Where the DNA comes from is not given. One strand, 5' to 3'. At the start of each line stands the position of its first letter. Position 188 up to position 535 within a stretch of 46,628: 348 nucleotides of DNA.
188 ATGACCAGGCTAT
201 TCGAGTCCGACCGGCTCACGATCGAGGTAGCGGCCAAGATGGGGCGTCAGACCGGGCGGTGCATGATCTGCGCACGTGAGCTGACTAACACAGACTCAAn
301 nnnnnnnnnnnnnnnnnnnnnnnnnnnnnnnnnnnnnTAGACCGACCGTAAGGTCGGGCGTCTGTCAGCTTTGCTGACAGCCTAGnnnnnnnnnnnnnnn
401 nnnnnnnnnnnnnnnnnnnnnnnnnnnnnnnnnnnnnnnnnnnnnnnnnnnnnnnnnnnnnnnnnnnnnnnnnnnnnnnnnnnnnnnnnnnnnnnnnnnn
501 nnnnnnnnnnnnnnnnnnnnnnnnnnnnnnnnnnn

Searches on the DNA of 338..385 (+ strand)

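Call 61: build_rna_model(alignment_id=A3, structure=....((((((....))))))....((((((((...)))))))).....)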
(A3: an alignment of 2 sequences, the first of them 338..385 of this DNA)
Model R1 built from alignment A3 (2 sequences, 48 columns); structure: as given.
model positions 48; base pairs 14; branch points 1; effective number of sequences 2; information 1.098 bits per position. Calibrated on 0.2 Mb of random sequence (short: E-values are rough).
structure used (alignment columns):
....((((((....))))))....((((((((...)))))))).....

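Call 62: search_with_rna_model(model_id=R1, sources=[window, L001, L002, L003, L004, L005, L006, L007, L008, L011, L012, L016, L019, L020, L021, L022], max_evalue=10, show_alignments=4)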
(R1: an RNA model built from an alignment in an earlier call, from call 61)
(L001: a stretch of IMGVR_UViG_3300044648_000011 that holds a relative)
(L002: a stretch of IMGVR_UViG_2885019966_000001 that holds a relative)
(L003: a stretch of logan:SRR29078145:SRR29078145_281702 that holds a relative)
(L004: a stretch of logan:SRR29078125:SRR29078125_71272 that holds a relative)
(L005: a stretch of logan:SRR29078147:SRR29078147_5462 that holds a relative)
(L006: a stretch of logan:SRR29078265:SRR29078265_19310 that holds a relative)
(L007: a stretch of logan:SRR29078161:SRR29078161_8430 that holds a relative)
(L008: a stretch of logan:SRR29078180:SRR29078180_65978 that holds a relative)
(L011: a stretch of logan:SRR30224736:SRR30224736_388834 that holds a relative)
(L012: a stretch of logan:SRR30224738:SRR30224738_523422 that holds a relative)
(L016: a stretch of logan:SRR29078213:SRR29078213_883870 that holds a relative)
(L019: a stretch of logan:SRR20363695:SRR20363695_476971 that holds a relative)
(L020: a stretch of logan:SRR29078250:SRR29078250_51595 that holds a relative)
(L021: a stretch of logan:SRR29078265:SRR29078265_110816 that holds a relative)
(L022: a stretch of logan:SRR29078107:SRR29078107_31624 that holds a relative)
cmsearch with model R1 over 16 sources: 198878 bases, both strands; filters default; matches with E-value up to 10: 18.
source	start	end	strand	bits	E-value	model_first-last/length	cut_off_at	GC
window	338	385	+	81.5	9.5e-27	1-48/48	no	0.58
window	17877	17923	+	78.3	1.3e-25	1-48/48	no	0.6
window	17876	17922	-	16.6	0.004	1-48/48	no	0.6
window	337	384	-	13.9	0.037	1-48/48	no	0.56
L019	9657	9699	+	13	0.08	1-48/48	no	0.49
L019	7510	7553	+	12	0.19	1-48/48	no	0.61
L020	7685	7757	+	10.9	0.46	1-48/48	no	0.71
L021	3704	3776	+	10.9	0.46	1-48/48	no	0.71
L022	1955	2027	+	10.9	0.46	1-48/48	no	0.71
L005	7177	7226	+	9.9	1.1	1-48/48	no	0.64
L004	17194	17234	+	9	2.3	1-48/48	no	0.76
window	45236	45248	-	8.7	2.9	28-40/48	no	0.46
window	45251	45284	-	8.7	2.9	1-48/48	no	0.53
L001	5624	5676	-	8.6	3.1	1-48/48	no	0.58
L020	11920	11982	-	8.3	4.3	1-48/48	no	0.71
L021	7939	8001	-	8.3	4.3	1-48/48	no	0.71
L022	6190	6252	-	8.3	4.3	1-48/48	no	0.71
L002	13582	13611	+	7.7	7.2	1-48/48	no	0.63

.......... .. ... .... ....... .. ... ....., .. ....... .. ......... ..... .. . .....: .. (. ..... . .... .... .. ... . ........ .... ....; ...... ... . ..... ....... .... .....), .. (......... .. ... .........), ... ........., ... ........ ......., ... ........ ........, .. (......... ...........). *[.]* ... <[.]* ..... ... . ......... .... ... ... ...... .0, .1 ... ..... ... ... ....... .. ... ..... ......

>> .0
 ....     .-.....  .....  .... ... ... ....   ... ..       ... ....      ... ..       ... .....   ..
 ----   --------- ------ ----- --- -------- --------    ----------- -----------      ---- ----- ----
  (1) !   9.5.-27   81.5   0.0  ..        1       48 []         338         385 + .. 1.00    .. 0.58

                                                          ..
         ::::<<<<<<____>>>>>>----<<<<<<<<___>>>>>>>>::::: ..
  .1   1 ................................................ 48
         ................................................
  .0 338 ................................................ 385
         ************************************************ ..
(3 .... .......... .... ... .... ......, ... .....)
